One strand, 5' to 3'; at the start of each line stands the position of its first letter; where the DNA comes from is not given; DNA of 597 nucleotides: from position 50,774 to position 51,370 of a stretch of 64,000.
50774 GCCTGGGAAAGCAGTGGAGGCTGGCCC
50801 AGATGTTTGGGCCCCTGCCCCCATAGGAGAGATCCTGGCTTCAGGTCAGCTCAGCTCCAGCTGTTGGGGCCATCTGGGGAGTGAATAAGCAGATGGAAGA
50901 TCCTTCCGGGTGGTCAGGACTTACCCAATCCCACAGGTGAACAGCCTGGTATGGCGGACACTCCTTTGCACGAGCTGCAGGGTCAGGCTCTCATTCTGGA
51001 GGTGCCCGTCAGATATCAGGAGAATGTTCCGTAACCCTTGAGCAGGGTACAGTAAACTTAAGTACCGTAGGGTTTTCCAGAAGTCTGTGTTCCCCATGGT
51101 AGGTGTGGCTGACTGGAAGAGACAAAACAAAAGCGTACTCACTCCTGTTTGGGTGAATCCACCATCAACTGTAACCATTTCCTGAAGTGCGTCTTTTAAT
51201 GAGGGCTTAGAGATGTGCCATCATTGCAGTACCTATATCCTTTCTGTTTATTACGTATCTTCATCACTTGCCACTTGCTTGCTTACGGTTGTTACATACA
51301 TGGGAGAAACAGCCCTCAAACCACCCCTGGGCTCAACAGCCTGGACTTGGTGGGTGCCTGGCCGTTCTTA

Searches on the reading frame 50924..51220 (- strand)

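Call 21: search_protein_families(library=pfam, proteins=[window:50924-51220:-], max_evalue=0.1)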
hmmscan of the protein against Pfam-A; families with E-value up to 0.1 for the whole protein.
window:50924-51220:- (99 aa): 1 family
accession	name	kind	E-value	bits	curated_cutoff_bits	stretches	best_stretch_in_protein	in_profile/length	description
PF13768.12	VWA_3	-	0.015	15.8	27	1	40-99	73-134/155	von Willebrand factor type A domain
